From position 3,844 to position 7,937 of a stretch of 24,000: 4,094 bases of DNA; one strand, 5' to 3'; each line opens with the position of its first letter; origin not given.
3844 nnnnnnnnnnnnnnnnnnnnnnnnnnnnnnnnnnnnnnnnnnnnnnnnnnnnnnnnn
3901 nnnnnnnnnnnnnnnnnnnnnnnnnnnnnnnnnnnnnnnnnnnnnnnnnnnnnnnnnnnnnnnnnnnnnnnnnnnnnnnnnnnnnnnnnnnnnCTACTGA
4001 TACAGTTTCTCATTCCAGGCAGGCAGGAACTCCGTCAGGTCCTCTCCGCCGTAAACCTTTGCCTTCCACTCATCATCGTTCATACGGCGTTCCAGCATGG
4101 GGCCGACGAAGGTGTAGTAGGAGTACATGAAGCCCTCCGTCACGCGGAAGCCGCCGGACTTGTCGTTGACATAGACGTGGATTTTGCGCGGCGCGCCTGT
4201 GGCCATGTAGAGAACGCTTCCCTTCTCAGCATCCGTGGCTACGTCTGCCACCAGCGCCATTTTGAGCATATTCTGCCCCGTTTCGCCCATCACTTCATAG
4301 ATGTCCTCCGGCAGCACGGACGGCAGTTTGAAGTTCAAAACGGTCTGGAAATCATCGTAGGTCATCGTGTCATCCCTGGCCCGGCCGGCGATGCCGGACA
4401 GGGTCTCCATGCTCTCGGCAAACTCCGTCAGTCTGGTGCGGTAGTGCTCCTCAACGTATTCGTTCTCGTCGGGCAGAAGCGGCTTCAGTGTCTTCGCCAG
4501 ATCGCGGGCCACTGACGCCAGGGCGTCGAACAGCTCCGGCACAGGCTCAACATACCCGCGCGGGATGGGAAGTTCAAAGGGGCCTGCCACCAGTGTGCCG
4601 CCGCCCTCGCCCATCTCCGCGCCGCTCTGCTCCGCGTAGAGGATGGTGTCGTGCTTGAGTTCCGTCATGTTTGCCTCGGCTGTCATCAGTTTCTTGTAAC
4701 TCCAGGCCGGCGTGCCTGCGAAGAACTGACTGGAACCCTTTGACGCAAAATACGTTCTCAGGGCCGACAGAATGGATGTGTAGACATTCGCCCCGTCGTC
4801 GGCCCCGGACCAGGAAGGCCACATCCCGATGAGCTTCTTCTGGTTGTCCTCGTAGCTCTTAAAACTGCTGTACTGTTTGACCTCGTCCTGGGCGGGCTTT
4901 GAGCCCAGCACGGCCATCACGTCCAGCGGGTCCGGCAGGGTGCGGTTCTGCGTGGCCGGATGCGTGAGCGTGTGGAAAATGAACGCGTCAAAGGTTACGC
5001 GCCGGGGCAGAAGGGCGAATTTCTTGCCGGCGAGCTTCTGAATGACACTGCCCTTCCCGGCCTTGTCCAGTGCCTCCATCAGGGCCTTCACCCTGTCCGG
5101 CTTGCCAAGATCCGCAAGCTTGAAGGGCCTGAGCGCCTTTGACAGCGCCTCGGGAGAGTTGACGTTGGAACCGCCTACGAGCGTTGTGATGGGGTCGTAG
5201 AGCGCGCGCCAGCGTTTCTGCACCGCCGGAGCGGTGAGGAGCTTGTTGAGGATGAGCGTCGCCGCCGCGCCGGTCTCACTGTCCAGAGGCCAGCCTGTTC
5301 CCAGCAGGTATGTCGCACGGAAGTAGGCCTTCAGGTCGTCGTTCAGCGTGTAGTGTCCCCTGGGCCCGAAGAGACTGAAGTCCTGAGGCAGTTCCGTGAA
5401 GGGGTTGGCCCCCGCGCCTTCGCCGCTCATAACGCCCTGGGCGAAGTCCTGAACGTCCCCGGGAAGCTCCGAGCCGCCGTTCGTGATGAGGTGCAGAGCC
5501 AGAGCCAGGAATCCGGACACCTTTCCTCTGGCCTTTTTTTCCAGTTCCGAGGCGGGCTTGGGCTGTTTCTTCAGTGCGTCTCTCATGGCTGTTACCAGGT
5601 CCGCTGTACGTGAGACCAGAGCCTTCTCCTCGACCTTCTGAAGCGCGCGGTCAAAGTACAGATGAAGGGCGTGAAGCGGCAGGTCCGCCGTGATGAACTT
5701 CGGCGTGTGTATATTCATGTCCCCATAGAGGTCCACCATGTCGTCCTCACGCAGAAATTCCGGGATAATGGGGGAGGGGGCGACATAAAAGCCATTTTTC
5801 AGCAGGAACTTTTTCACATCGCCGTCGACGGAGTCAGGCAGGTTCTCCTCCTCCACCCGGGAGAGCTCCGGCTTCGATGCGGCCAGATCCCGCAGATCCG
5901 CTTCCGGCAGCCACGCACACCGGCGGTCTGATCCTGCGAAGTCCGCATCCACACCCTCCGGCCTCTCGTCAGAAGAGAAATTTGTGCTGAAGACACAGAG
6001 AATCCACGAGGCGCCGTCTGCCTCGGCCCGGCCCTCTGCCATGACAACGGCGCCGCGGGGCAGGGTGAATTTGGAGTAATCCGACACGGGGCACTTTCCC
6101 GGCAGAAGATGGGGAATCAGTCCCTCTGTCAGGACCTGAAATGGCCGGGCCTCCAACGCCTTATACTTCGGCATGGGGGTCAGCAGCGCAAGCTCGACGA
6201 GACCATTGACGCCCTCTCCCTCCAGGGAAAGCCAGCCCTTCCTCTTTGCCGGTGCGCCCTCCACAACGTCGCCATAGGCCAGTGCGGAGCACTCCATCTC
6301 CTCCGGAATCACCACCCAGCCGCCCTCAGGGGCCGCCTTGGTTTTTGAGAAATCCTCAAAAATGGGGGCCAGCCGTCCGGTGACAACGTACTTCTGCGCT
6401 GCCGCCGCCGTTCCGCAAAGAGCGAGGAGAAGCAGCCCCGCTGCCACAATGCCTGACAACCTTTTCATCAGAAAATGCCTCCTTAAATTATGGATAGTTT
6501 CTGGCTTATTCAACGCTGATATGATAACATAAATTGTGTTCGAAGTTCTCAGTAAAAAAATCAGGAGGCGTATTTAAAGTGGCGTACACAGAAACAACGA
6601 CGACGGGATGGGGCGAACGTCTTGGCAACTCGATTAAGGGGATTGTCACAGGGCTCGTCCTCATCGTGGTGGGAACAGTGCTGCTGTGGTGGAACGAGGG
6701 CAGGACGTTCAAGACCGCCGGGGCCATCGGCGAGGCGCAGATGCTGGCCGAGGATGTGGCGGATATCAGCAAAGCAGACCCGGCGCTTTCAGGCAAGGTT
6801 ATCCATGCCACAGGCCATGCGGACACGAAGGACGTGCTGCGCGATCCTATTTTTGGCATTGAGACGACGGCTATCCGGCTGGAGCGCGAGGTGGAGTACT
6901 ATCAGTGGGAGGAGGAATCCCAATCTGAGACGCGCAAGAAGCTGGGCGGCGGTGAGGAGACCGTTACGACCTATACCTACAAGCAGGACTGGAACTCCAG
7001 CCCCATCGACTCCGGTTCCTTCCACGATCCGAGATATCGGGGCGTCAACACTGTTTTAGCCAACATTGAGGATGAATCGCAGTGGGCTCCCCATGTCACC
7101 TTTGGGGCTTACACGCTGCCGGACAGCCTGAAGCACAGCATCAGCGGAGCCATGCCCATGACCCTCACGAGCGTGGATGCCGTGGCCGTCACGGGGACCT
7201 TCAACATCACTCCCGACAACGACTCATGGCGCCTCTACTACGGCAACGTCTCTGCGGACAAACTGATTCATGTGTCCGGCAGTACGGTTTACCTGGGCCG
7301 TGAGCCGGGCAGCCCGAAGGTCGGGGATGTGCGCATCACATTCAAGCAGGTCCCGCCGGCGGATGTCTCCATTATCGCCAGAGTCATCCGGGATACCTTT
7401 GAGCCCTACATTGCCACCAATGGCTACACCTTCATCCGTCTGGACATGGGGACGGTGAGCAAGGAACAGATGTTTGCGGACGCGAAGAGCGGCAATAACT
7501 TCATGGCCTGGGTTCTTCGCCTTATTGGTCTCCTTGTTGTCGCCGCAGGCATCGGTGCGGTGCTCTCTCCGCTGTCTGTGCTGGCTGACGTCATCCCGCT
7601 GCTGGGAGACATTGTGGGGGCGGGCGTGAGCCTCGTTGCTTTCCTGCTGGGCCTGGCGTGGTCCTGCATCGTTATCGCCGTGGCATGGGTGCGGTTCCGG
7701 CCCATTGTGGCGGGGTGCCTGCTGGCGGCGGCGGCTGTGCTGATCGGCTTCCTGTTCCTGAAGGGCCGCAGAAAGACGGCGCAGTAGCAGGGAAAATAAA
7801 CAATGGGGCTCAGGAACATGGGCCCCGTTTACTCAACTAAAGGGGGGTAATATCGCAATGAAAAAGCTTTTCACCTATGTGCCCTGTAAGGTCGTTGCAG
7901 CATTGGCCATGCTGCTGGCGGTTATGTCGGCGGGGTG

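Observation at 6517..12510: Eight-gene same-strand cluster of exported and membrane proteins with no recognisable function, headed by a TMEM43/DUF1625 homologue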

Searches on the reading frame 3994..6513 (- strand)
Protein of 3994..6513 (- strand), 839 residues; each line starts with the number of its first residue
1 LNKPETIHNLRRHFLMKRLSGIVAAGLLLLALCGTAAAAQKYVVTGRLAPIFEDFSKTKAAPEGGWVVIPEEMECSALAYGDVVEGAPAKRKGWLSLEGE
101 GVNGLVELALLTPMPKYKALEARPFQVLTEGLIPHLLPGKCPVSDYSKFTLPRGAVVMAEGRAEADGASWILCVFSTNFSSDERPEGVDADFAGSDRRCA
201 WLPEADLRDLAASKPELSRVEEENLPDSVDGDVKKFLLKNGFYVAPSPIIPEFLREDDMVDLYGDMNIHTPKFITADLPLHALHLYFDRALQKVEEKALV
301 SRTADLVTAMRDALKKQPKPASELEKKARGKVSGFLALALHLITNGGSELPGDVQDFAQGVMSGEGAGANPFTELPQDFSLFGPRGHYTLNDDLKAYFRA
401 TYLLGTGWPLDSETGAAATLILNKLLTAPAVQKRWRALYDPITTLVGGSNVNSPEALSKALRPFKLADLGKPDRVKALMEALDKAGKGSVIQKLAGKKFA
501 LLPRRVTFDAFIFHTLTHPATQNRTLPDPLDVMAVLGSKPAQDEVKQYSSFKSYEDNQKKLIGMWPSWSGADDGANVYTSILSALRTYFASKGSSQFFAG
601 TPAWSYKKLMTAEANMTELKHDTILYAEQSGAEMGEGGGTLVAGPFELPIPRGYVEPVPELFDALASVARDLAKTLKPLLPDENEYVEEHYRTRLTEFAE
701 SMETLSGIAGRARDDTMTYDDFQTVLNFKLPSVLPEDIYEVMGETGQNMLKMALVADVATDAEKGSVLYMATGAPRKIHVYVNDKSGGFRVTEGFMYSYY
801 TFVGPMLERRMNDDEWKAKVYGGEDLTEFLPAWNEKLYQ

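Call 3: search_protein_families(library=pfam, proteins=[window:3994-6513:-], max_evalue=1)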
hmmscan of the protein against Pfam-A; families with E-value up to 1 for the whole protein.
window:3994-6513:- (839 aa): 2 families
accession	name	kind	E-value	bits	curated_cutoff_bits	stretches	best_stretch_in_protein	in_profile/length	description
PF11369.13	DUF3160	-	4.3e-120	402.6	25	1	233-825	4-625/632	Protein of unknown function (DUF3160)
PF03022.22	MRJP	-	0.2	11.4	19.8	1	734-798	52-110/288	Major royal jelly protein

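Call 4: search_protein_families(library=ncbifam, proteins=[window:3994-6513:-], max_evalue=1)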
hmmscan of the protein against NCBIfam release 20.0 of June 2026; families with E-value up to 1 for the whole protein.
window:3994-6513:- (839 aa): 0 families

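Call 6: search_protein_families(library=padloc, proteins=[window:3994-6513:-], max_evalue=0.1)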
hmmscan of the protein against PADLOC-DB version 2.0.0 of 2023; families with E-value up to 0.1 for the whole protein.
window:3994-6513:- (839 aa): 0 families

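Call 7: search_protein_families(library=phrogs, proteins=[window:3994-6513:-], max_evalue=0.1)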
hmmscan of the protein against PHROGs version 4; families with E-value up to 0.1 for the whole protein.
window:3994-6513:- (839 aa): 0 families

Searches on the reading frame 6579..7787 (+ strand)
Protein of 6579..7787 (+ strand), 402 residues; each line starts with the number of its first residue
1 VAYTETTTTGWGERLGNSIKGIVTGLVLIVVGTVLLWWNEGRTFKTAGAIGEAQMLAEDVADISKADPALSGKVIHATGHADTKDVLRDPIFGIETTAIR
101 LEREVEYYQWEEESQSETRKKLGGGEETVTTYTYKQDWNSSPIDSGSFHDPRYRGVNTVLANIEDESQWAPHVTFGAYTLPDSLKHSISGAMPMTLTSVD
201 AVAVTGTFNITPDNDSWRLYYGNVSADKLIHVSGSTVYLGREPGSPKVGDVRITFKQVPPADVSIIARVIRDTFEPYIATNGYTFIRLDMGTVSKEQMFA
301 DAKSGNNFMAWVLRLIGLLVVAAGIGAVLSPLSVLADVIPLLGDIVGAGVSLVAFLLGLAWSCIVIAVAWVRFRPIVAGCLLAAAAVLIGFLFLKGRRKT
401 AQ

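Call 3: search_protein_families(library=pfam, proteins=[window:6579-7787:+], max_evalue=1)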
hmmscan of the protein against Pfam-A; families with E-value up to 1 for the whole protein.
window:6579-7787:+ (402 aa): 1 family
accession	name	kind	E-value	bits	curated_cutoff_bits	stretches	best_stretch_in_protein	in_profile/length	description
PF07787.17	TMEM43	-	2.9e-74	250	23.3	1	107-375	1-250/250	Transmembrane protein 43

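Call 4: search_protein_families(library=ncbifam, proteins=[window:6579-7787:+], max_evalue=1)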
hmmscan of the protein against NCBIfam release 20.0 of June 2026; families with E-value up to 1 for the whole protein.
window:6579-7787:+ (402 aa): 1 family
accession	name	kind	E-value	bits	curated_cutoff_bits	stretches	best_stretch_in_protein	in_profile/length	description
NF004427.0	PRK05771.1-1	equivalog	0.37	9.4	942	1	288-342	477-532/668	V-type ATP synthase subunit I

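Call 6: search_protein_families(library=padloc, proteins=[window:6579-7787:+], max_evalue=0.1)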
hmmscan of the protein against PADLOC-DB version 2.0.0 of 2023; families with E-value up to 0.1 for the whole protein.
window:6579-7787:+ (402 aa): 0 families

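Call 7: search_protein_families(library=phrogs, proteins=[window:6579-7787:+], max_evalue=0.1)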
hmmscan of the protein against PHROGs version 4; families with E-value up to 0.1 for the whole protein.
window:6579-7787:+ (402 aa): 0 families
